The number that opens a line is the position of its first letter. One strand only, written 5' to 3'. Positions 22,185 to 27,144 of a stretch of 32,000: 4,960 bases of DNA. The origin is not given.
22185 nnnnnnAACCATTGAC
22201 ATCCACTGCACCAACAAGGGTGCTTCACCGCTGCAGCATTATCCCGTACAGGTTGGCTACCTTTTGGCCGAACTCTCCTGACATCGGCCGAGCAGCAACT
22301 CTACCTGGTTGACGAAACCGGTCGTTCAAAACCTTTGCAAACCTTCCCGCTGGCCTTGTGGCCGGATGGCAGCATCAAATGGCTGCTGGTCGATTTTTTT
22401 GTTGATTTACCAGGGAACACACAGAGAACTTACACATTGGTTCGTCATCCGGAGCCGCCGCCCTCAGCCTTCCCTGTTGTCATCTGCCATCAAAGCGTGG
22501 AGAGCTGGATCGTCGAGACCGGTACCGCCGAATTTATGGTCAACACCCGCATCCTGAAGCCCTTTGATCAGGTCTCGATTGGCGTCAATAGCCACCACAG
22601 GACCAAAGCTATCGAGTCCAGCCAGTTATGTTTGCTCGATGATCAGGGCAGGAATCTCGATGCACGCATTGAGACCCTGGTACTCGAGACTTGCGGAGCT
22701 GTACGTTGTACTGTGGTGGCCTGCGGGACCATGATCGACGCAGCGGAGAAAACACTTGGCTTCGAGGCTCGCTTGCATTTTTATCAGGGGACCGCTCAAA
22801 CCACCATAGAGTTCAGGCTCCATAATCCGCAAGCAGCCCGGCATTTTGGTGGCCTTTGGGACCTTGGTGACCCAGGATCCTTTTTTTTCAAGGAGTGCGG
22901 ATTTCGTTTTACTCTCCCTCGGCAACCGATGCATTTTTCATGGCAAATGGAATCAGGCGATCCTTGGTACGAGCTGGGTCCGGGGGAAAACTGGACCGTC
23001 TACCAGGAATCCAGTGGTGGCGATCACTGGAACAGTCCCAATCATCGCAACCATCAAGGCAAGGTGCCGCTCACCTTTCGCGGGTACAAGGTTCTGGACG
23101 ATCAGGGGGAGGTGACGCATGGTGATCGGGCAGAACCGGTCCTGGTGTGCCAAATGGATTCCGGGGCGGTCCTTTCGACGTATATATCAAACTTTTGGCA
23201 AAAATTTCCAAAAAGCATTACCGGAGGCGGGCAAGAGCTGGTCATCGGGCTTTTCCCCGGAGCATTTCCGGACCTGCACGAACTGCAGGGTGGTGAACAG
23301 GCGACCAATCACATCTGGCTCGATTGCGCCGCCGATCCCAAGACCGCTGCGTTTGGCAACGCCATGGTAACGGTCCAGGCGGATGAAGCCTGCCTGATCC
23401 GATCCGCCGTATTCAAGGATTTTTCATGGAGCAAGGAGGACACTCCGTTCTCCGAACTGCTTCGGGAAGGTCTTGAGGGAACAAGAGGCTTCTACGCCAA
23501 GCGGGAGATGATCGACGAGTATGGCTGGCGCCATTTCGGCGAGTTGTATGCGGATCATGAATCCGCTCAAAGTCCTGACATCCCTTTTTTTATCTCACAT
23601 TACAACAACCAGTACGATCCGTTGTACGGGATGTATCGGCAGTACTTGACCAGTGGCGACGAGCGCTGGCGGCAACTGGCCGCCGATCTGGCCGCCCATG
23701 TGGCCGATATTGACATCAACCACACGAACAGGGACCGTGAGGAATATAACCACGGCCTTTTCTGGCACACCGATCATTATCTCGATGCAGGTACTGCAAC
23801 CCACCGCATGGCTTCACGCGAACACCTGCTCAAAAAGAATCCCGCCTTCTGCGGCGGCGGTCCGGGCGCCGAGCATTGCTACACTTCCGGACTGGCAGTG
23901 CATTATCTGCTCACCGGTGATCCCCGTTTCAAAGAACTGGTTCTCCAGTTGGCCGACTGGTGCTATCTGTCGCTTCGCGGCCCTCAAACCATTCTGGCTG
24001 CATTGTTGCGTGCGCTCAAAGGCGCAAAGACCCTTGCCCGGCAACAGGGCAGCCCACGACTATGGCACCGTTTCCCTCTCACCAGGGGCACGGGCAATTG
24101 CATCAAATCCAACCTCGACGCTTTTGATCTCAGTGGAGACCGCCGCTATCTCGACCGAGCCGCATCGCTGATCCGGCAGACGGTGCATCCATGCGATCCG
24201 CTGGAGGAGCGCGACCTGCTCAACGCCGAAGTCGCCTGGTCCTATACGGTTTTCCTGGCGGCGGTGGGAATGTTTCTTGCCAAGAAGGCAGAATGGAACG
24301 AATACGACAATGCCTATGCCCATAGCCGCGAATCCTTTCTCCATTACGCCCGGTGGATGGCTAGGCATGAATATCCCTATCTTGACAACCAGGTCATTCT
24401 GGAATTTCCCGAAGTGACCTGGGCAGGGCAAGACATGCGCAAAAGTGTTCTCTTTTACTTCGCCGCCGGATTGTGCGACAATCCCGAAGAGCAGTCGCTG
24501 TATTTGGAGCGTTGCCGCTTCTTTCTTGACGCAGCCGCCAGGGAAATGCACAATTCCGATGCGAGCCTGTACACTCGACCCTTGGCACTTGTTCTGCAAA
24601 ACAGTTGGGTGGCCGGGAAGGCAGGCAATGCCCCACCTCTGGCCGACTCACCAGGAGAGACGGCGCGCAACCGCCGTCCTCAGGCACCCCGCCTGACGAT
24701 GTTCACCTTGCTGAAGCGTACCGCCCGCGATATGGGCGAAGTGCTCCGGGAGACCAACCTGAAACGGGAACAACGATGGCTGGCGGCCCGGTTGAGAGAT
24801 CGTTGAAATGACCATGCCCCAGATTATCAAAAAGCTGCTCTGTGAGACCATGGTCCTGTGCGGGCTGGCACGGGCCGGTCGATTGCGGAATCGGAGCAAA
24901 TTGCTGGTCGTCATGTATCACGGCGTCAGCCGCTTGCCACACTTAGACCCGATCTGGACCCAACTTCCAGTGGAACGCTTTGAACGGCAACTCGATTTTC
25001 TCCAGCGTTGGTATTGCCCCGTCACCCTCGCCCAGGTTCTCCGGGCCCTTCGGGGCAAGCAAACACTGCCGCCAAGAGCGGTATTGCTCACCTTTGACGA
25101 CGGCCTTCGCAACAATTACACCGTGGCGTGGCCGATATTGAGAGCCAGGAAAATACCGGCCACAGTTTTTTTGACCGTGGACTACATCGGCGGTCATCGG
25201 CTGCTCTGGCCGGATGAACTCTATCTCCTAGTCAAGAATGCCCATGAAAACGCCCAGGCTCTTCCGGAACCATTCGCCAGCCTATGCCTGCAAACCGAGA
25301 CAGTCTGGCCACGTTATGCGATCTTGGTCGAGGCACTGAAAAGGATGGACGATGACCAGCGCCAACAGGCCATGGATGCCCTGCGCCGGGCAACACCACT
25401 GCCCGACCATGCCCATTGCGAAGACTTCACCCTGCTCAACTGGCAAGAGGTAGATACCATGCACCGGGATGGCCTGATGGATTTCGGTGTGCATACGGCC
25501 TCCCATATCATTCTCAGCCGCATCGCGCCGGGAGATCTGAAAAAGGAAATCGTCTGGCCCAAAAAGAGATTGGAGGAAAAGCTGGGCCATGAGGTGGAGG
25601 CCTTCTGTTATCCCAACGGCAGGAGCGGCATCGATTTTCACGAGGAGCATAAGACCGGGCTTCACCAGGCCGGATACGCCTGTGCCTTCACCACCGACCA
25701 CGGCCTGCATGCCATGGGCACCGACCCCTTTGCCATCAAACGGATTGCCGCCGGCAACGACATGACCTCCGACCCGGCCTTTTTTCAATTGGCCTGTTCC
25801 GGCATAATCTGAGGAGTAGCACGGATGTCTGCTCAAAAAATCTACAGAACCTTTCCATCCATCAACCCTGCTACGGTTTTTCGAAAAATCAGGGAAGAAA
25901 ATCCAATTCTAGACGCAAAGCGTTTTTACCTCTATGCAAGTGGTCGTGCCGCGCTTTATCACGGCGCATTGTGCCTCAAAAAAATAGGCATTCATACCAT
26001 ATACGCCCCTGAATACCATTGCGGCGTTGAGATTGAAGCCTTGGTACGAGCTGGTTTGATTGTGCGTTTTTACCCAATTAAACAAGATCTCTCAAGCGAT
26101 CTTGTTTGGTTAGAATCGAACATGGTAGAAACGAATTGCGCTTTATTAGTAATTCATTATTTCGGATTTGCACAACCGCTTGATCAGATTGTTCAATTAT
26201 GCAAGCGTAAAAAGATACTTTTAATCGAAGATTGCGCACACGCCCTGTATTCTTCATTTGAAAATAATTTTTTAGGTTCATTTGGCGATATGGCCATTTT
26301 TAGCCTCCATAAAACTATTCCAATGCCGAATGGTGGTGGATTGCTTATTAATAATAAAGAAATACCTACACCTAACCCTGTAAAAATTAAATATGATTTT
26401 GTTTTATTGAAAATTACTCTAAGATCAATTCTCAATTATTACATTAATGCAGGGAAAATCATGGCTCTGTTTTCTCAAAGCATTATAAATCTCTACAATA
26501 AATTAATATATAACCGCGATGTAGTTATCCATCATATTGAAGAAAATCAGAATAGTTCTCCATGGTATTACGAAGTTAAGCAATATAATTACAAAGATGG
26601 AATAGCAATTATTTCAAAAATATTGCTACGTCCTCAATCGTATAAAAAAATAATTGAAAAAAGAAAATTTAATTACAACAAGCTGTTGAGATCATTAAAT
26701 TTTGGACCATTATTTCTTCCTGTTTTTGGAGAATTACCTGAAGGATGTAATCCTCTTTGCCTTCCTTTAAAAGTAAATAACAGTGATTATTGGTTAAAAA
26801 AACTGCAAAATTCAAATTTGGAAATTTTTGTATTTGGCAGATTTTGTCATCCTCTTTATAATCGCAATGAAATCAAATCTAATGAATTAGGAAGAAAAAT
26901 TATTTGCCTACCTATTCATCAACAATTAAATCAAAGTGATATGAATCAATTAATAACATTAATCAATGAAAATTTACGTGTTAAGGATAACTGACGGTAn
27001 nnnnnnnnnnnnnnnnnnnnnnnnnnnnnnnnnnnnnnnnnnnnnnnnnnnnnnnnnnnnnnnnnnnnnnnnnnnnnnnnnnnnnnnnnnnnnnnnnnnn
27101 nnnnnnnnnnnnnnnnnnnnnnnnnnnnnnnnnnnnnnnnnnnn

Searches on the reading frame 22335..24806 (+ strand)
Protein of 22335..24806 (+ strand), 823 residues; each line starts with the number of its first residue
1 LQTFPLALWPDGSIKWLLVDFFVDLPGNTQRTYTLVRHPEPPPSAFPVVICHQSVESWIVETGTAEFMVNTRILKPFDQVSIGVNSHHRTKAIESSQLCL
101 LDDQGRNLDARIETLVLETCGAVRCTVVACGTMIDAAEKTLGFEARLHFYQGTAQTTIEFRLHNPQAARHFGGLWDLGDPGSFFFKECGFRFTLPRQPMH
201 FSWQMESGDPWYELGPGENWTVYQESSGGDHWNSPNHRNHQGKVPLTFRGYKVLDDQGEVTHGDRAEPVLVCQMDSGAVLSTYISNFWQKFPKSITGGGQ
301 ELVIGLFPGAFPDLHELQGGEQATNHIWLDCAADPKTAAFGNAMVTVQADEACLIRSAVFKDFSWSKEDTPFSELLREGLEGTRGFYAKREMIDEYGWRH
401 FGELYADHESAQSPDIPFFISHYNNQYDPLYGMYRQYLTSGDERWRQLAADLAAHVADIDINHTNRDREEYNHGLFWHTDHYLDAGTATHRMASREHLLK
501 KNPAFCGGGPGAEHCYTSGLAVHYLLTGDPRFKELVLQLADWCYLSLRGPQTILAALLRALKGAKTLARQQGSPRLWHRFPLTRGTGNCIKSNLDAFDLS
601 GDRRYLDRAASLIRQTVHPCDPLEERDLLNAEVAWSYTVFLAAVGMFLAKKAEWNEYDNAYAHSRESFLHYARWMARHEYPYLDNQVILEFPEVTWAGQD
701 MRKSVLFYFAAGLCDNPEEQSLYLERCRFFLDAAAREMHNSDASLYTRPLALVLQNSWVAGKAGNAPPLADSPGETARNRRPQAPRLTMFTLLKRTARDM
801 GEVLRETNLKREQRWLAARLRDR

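Call 5: search_protein_families(library=pfam, proteins=[window:22335-24806:+], max_evalue=0.01)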
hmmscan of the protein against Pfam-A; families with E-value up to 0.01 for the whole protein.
window:22335-24806:+ (823 aa): 3 families
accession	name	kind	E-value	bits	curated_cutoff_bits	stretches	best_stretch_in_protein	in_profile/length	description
PF21345.3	PcRGLX_2nd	-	0.00025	20.6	23.5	0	54-160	6-120/360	PcRGLX-like protein central beta sandwich domain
PF19501.5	PcRGLX_1st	-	0.00055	20.1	22.1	1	1-16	48-63/83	PcRGLX-like N-terminal RIFT barrel domain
PF07944.18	Beta-AFase-like_GH127_cat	-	0.002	17.7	24.9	0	516-620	130-211/376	Beta-L-arabinofuranosidase, GH127 catalytic domain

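Call 6: search_protein_families(library=ncbifam, proteins=[window:22335-24806:+], max_evalue=0.001)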
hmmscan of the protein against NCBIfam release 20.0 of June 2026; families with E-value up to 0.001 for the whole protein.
window:22335-24806:+ (823 aa): 0 families

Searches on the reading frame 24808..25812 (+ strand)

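Call 3: search_protein_families(library=pfam, proteins=[window:24808-25812:+], max_evalue=0.01)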
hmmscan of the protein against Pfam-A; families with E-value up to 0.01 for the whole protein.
window:24808-25812:+ (334 aa): 1 family
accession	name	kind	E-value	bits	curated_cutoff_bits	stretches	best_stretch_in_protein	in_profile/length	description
PF01522.26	Polysacc_deac_1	-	9e-22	77.8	23.1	2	211-290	47-121/124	Polysaccharide deacetylase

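Call 4: search_protein_families(library=ncbifam, proteins=[window:24808-25812:+], max_evalue=0.01)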
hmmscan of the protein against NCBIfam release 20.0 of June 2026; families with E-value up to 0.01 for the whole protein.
window:24808-25812:+ (334 aa): 6 families
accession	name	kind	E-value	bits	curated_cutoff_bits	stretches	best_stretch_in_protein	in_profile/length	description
TIGR03938.2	deacetyl_PgaB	equivalog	4.2e-24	84.8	321.9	1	31-127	2-101/621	poly-beta-1,6-N-acetyl-D-glucosamine N-deacetylase PgaB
NF011177.0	PRK14582.1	equivalog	9.1e-17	60.6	923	1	29-119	46-136/671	poly-beta-1,6-N-acetyl-D-glucosamine N-deacetylase PgaB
NF011176.0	PRK14581.1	equivalog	1.9e-11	42.8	1091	1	23-120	40-137/673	poly-beta-1,6-N-acetyl-D-glucosamine N-deacetylase PgaB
TIGR03933.1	PIA_icaB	equivalog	1.3e-10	41.2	248.35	1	56-130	38-112/245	intercellular adhesin biosynthesis polysaccharide N-deacetylase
TIGR02764.1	spore_ybaN_pdaB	equivalog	0.00027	20.8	237.4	0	218-272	54-107/191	polysaccharide deacetylase family sporulation protein PdaB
TIGR02884.1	spore_pdaA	equivalog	0.0011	18.7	298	0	91-128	38-76/224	delta-lactam-biosynthetic de-N-acetylase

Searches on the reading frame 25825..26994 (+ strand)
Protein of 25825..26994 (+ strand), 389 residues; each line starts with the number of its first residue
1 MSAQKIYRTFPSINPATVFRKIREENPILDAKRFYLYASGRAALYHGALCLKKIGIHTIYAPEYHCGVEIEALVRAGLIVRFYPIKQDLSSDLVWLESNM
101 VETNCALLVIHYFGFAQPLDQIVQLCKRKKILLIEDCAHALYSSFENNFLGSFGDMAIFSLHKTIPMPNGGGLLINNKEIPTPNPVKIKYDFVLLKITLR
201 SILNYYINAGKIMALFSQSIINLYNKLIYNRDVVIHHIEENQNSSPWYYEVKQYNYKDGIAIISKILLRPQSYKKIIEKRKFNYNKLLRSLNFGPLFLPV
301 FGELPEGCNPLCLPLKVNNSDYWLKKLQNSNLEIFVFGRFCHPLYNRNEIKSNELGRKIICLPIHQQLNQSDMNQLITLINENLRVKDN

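Call 7: search_protein_families(library=pfam, proteins=[window:25825-26994:+], max_evalue=0.01)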
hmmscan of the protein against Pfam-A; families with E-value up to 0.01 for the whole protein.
window:25825-26994:+ (389 aa): 2 families
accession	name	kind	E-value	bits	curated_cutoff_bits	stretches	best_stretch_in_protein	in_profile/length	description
PF01041.23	DegT_DnrJ_EryC1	-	1.5e-16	61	19.8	1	72-180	80-191/360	DegT/DnrJ/EryC1/StrS aminotransferase family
PF00266.25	Aminotran_5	-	4e-05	23.2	21.5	1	63-179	97-216/371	Aminotransferase class-V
